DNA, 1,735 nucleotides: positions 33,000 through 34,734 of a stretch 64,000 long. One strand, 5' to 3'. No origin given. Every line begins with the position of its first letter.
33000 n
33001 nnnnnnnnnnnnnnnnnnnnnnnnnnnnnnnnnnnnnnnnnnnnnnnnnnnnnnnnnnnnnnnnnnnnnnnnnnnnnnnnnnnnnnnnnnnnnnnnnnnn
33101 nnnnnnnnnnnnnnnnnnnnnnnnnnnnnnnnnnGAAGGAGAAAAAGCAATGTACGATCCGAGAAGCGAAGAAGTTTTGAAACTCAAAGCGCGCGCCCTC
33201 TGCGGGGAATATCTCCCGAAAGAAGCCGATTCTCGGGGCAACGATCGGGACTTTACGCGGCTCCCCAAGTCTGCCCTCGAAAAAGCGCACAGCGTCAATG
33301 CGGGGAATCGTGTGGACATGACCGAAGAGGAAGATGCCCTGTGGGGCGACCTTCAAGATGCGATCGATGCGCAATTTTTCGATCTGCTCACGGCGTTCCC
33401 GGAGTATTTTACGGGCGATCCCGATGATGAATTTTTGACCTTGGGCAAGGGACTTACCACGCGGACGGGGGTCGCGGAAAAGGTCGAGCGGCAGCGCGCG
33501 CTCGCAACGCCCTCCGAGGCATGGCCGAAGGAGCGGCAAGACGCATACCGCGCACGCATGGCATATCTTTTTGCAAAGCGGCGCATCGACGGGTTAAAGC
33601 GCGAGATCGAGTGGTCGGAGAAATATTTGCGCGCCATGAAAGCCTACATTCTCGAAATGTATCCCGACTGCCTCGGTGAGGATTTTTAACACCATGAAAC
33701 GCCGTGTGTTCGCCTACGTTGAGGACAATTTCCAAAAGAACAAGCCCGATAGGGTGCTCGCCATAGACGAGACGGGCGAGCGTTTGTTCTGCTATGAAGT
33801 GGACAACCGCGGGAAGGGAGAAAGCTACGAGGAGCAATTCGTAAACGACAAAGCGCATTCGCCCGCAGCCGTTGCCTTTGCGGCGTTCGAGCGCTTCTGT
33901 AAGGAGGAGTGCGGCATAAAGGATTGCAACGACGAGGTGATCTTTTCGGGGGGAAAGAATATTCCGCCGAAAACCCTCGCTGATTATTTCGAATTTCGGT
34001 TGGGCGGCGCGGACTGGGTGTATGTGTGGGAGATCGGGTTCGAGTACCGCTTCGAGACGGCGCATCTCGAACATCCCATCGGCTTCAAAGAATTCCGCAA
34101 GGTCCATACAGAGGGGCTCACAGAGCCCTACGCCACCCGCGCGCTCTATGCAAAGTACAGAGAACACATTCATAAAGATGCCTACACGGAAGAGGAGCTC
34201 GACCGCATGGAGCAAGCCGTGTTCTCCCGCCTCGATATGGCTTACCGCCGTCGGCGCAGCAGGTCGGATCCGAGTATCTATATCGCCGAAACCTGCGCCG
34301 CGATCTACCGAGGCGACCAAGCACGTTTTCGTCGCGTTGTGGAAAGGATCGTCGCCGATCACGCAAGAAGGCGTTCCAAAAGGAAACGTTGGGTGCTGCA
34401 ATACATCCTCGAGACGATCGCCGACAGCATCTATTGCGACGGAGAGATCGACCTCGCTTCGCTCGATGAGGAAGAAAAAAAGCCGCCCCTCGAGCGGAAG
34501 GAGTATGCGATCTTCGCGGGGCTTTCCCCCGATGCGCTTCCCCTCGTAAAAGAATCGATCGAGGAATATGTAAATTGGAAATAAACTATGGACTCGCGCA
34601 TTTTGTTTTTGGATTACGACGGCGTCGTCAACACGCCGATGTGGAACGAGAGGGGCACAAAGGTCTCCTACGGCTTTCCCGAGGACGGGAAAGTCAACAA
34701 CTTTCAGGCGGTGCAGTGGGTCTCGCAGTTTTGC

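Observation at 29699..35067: Six-gene, tightly packed operon: PD-(D/E)XK nuclease, four proteins with no recognisable domains, and a HAD_SAK-type phosphatase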

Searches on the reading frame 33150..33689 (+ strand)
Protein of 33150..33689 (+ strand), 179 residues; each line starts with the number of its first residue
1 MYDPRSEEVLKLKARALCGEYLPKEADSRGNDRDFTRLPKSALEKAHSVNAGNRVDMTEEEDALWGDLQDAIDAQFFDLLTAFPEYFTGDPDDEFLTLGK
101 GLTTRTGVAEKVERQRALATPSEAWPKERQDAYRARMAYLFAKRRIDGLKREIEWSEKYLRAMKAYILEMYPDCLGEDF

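Call 3: search_protein_families(library=pfam, proteins=[window:33150-33689:+], max_evalue=1)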
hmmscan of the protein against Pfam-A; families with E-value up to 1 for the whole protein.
window:33150-33689:+ (179 aa): 0 families

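Call 4: search_protein_families(library=phrogs, proteins=[window:33150-33689:+], max_evalue=1)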
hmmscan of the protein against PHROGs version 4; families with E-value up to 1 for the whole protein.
window:33150-33689:+ (179 aa): 5 families
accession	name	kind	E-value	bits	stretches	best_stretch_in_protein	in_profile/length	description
phrog_11220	-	unknown function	0.024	15.8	1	108-164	16-72/121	-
phrog_38192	-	unknown function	0.23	12.4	1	95-135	10-47/70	-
phrog_28639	-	unknown function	0.24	12.2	1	49-101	17-67/140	-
phrog_4039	-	unknown function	0.24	12.2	1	134-170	26-62/140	-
phrog_1638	-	unknown function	0.27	12.3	1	143-160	6-23/64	-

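Call 5: search_protein_families(library=padloc, proteins=[window:33150-33689:+], max_evalue=1)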
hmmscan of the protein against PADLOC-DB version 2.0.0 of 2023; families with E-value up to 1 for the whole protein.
window:33150-33689:+ (179 aa): 0 families

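Call 6: search_protein_families(library=ncbifam, proteins=[window:33150-33689:+], max_evalue=1)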
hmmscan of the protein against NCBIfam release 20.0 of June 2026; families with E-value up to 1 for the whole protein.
window:33150-33689:+ (179 aa): 0 families

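Call 56: search_protein_representatives(protein=window:33150-33689:+)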
Query: 179 residues. Proteins with E-value up to 0.001 (for the whole library): 5; up to 1e-10: 3; up to 1e-30: 3. The best 5 are listed.
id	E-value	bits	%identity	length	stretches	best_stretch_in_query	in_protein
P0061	2.5e-101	353.4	90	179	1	1-179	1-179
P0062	4.0e-45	170.4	47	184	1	2-179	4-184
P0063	5.9e-39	150.3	47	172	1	12-179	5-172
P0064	1.0e-08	51.8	32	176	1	1-177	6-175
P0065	3.6e-04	37.0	32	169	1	66-167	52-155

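Call 57: find_encoding_contigs(protein=P0062, flank=8000, max_places=3)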
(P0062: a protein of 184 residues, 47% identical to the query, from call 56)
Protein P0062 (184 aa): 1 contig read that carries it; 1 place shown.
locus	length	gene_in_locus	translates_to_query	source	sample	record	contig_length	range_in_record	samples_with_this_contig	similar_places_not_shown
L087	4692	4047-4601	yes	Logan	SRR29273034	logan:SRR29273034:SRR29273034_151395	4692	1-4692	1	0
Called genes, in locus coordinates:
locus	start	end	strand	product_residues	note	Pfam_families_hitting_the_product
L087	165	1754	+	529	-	PF01930:Cas_Cas4 (weak), PF11074:DUF2779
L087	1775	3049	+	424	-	PF14281:PDDEXK_4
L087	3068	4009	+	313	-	-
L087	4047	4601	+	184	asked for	-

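Call 58: find_encoding_contigs(protein=window:33150-33689:+, flank=10000, max_places=3)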
Protein window:33150-33689:+ (179 aa): 1 contig read that carries it; 1 place shown.
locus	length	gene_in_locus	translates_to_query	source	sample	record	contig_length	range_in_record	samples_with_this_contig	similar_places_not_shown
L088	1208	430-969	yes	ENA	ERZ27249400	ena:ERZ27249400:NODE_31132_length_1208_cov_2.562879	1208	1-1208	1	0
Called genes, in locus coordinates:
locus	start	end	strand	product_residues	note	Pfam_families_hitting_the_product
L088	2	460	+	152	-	?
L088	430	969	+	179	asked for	-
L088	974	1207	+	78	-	?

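Call 61: find_encoding_contigs(protein=P0064, flank=10000, max_places=3)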
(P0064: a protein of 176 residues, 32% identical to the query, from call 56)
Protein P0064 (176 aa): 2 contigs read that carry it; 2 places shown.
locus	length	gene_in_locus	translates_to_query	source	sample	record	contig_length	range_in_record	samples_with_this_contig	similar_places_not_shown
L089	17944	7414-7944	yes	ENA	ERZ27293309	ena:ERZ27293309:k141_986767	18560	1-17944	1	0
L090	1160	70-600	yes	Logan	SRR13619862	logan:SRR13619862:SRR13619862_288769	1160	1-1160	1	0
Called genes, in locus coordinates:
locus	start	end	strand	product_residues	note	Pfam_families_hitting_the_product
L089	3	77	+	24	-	?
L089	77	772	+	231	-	PF00483:NTP_transferase, PF12804:NTP_transf_3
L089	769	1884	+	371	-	PF02776:TPP_enzyme_N, PF02775:TPP_enzyme_C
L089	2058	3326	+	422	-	PF13191:AAA_16 (faint), PF00004:AAA, PF17862:AAA_lid_3 (weak), PF01434:Peptidase_M41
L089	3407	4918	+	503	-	PF11074:DUF2779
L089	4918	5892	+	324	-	PF13280:WYL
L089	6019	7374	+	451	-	PF14281:PDDEXK_4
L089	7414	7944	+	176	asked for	-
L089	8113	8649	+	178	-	PF01885:PTS_2-RNA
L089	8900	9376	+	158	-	-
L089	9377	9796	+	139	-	PF08238:Sel1 (weak)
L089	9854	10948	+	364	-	PF13191:AAA_16 (faint), PF00004:AAA, PF17862:AAA_lid_3 (weak)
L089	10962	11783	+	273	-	-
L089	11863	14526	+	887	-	-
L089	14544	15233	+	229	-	-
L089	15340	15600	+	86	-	PF12116:SpoIIID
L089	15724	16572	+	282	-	PF12541:DUF3737, PF13229:Beta_helix (faint)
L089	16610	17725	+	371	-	PF00155:Aminotran_1_2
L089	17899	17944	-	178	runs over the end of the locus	PF05683:Fumerase_C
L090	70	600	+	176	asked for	-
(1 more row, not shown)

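Call 62: find_encoding_contigs(protein=P0063, flank=10000, max_places=3)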
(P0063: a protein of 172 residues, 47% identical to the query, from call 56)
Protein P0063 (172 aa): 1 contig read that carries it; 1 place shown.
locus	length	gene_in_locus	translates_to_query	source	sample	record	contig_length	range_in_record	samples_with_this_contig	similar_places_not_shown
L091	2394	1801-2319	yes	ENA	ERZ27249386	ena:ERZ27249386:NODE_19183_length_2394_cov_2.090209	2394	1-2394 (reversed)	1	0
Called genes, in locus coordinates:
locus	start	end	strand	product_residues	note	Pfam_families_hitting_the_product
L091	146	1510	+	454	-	PF14281:PDDEXK_4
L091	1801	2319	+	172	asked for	-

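Call 79: search_solved_structures(query=A7, max_evalue=10)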
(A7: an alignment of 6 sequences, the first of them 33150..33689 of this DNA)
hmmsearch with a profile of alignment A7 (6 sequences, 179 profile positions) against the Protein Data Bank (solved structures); distinct sequences matched with E-value up to 10: 9.
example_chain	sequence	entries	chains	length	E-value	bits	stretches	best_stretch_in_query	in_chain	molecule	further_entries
3mlg_A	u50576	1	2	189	0.029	17.7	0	75-119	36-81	2X chimera of Helicobacter pylori protein HP0242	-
21gi_A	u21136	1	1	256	0.42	13.9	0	75-119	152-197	A designed protein Three-twist Knot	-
5diy_A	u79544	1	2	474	1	12.6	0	59-114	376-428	Hyaluronidase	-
5iut_A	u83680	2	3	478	1.8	11.8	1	70-123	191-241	Cytochrome P450 2B4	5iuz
4h1n_A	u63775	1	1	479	1.9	11.7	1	71-123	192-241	Cytochrome P450 2B4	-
3tk3_A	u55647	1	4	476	1.9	11.7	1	71-123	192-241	Cytochrome P450 2B4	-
1suo_A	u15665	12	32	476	1.9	11.7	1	71-123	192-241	Cytochrome P450 2B4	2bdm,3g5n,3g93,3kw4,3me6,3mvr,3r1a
2q6n_A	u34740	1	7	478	1.9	11.7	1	71-123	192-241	Cytochrome P450 2B4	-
5em4_A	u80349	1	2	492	2.2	11.5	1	71-123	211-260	Cytochrome P450 2B4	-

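Call 108: search_protein_families(library=padloc, proteins=[L089:8113-8649:+, L089:2058-3326:+], max_evalue=0.001)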
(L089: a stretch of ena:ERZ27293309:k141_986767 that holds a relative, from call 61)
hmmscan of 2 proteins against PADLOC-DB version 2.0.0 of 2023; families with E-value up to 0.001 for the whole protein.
L089:8113-8649:+ (178 aa): 0 families

L089:2058-3326:+ (422 aa): 5 families
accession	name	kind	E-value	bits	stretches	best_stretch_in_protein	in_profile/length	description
PDLC02196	IetA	-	1.9e-20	71.7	1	6-272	90-362/374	-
PDLC02195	IetA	-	3.1e-14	51.1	1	8-231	107-333/395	-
PDLC04232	IetA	-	9e-09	33.2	1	40-209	118-291/330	-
PDLC00915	TRIP13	-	0.00016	19.2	0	40-59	65-84/302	TRIP13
PDLC00914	TRIP13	-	0.00028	18.4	0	41-191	74-244/302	TRIP13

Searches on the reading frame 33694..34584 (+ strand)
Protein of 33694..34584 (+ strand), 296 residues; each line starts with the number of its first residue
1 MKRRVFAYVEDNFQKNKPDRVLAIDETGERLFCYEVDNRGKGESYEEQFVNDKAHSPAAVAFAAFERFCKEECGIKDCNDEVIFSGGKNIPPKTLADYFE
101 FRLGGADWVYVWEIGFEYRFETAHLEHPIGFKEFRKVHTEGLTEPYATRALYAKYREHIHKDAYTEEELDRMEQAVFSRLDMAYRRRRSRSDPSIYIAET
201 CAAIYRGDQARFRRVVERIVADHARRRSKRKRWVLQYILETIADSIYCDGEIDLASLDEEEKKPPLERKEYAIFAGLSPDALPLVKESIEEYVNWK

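Call 3: search_protein_families(library=pfam, proteins=[window:33694-34584:+], max_evalue=1)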
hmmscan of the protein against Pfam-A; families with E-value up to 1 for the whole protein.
window:33694-34584:+ (296 aa): 2 families
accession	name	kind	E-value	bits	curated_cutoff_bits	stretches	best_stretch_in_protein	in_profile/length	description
PF07638.17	Sigma70_ECF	-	0.015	15.6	21.1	0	214-232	81-99/185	ECF sigma factor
PF08463.15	EcoEI_R_C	-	0.023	15.3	24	1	134-255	21-128/163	EcoEI R protein C-terminal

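Call 4: search_protein_families(library=phrogs, proteins=[window:33694-34584:+], max_evalue=1)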
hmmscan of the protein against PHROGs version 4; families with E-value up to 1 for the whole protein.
window:33694-34584:+ (296 aa): 0 families

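Call 5: search_protein_families(library=padloc, proteins=[window:33694-34584:+], max_evalue=1)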
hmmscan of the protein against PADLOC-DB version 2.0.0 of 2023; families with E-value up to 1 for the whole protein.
window:33694-34584:+ (296 aa): 0 families

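Call 6: search_protein_families(library=ncbifam, proteins=[window:33694-34584:+], max_evalue=1)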
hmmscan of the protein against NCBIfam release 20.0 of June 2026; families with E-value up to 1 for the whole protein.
window:33694-34584:+ (296 aa): 1 family
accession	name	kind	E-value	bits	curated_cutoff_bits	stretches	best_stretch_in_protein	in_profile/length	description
TIGR02999.1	Sig-70_X6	subfamily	0.053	13.4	126.15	1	214-259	80-127/183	ECF-type sigma factor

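Call 26: find_homologous_proteins(query=window:33694-34584:+, max_evalue=0.001)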
Query window:33694-34584:+ (296 aa): 19 proteins with E <= 0.001 among 952 candidates.
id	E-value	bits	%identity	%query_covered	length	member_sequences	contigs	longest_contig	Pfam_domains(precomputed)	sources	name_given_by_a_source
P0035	1.2e-198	676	100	100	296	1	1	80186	-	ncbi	-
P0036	4.5e-155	533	83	99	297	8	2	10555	-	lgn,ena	-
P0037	6.3e-151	520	81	99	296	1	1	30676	-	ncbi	-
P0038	5.4e-147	507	79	100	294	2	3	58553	-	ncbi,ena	-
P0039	4.5e-146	504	77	100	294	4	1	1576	-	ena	-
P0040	3.0e-140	485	76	99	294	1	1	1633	-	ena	-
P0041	1.0e-137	476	75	98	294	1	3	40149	-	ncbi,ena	-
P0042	2.0e-137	475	74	100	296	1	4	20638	-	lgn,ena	-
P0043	1.3e-135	469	74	99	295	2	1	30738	-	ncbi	-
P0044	6.7e-119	415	66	99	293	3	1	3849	-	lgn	-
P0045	5.9e-115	402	64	98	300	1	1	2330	-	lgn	-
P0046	3.1e-104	366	58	99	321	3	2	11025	-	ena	-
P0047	2.6e-101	357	60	98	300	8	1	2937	-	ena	-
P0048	3.2e-101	357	59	98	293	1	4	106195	-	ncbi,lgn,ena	-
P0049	1.9e-99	351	60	99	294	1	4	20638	-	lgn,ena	-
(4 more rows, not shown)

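Call 75: search_solved_structures(query=A5, max_evalue=10)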
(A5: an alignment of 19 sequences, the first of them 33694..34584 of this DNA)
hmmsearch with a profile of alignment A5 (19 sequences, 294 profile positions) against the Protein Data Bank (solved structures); distinct sequences matched with E-value up to 10: 1.
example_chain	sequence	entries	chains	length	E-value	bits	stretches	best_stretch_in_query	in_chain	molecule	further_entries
9sfa_A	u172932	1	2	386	0.83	12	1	57-86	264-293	Putative regulatory protein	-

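Call 82: predict_structure(alignment_id=A5)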
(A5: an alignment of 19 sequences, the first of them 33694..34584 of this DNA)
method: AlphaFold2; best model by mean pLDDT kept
length: 296 residues; sequences in the alignment: 19
mean_pLDDT: 88.0   pTM: 0.83
mean pLDDT of the five models: 88.0, 86.6, 86.4, 84.4, 83.1
residues with pLDDT >= 90: 163; 70-90: 114; 50-70: 19; < 50: 0
segments of 3 or more residues with pLDDT < 50: none
pLDDT, mean of each block of 10 residues (from residue 1): 89 81 92 82 80 87 96 92 74 87 89 83 92 91 89 90 93 95 76 89 93 96 83 91 90 85 88 93 92 80
secondary structure, 60 per line:
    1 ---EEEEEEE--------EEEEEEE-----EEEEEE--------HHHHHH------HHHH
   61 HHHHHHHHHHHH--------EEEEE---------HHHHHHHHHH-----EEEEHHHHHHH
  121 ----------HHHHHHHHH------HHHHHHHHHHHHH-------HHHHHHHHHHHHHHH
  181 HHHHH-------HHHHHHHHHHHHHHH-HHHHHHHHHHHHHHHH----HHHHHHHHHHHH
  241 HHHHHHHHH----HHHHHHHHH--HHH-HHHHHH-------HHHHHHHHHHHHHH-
elements in order: E4-10 E19-25 E31-36 H45-50 H57-72 E81-85 H95-104 E110-113 H114-120 H131-139 H146-158 H166-185 H193-207 H209-224 H229-249 H254-262 H269-274 H282-295

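Call 85: fold_search(model_id=the predicted structure, library=pdb)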
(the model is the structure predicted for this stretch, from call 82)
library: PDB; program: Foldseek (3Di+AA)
matches with E <= 10: 503; with E <= 0.001: 0
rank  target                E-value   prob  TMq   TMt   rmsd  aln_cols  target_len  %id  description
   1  4ktw_A                2.2e-02  0.99  0.29  0.45   6.3       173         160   10  Lactococcus phage 67 RuvC - apo form (released 2013-08-14)
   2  2nrt                  5.1e-02  0.54  0.21  0.27  18.6       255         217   12  Crystal structure of the C-terminal half of UvrC (released 2007-02-06)
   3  2j4r_A                8.4e-02  0.21  0.20  0.20  20.6       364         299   10  Structural Study of the Aquifex aeolicus PPX-GPPA enzyme (released 2007-10-16)
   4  8rz7_B                8.4e-02  0.14  0.17  0.08  19.8       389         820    9  (CAG)2 DNA-bound MutSbeta in open form with kinked MSH2 clamp (released 2024-11-13)
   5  8rav_B                8.8e-02  0.21  0.21  0.09  20.3       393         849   10  The crystal structure of DNA-bound human MutSbeta (MSH2/MSH3) in the canonical mismatch bound conformation with ADP bo (released 2025-06-11)
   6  8rb2_F                9.3e-02  0.23  0.21  0.10  19.2       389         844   10  The crystal structure of DNA-bound human MutSbeta (MSH2_E749A/MSH3_E976A) in the canonical mismatch bound conformation (released 2025-06-11)
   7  5frm_B                1.0e-01  0.72  0.21  0.30   8.8       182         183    8  Crystal structure of the Prototype Foamy Virus (PFV) intasome in complex with magnesium and the INSTI XZ384 (compound  (released 2016-02-17)
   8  8raz_B                1.1e-01  0.20  0.21  0.09  20.3       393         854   11  The crystal structure of DNA-bound human MutSbeta (MSH2_E749A/MSH3_E976A) in the canonical mismatch bound conformation (released 2025-06-11)
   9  8btr_SQ               1.2e-01  0.87  0.21  0.41   6.6       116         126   15  Giardia Ribosome in PRE-T Hybrid State (D2) (released 2023-03-22)
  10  7ue2_A                1.4e-01  0.44  0.17  0.17  12.9       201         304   17  Crystal structure of designed helical repeat protein RPB_PLP3_R6 bound to PLPx6 peptide (released 2023-03-29)
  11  8raw_B                1.4e-01  0.16  0.20  0.09  19.8       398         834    9  The crystal structure of DNA-bound human MutSbeta (MSH2/MSH3_G901D) in the canonical mismatch bound conformation with  (released 2025-06-11)
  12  8rb2_B                1.5e-01  0.15  0.18  0.08  19.6       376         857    9  The crystal structure of DNA-bound human MutSbeta (MSH2_E749A/MSH3_E976A) in the canonical mismatch bound conformation (released 2025-06-11)
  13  5fro_B                1.6e-01  0.54  0.20  0.29   8.3       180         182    8  Crystal structure of the Prototype Foamy Virus (PFV) intasome in complex with magnesium and the INSTI XZ446 (compound  (released 2016-02-17)
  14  1t6c                  1.7e-01  0.20  0.20  0.20  17.9       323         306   11  Structural characterization of the Ppx/GppA protein family: crystal structure of the Aquifex aeolicus family member (released 2004-08-03)
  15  8r7c_B                1.8e-01  0.14  0.19  0.09  19.0       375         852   10  MutSbeta bound to compound CHDI-00915542 in the canonical DNA-mismatch bound form (released 2024-11-27)
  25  4ktw_B                2.5e-01  0.80  0.28  0.44   6.3       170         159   10  Lactococcus phage 67 RuvC - apo form (released 2013-08-14)
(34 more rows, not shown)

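Call 112: find_encoding_contigs(protein=P0046, flank=10000, max_places=2)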
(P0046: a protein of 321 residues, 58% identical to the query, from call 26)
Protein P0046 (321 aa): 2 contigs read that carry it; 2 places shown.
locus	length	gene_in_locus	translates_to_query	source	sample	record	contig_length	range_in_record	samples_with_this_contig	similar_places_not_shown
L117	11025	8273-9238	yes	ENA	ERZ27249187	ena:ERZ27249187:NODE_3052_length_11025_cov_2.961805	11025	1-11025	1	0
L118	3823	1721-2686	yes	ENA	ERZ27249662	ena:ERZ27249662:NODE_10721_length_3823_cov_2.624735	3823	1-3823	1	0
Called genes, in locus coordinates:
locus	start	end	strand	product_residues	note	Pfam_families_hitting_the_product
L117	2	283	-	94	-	?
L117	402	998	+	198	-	PF02915:Rubrerythrin, PF21349:RUBY_RBDX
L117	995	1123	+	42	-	-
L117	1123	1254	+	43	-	-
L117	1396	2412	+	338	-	PF13280:WYL, PF25583:WCX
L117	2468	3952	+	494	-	PF01930:Cas_Cas4 (weak), PF11074:DUF2779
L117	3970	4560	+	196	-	PF04297:UPF0122 (faint), PF08281:Sigma70_r4_2 (weak), PF04545:Sigma70_r4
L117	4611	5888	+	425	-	PF14281:PDDEXK_4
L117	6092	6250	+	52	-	-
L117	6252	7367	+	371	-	-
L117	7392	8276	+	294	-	-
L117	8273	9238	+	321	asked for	-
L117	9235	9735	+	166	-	PF18143:HAD_SAK_2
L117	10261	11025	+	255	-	?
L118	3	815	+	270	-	?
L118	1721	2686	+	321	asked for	-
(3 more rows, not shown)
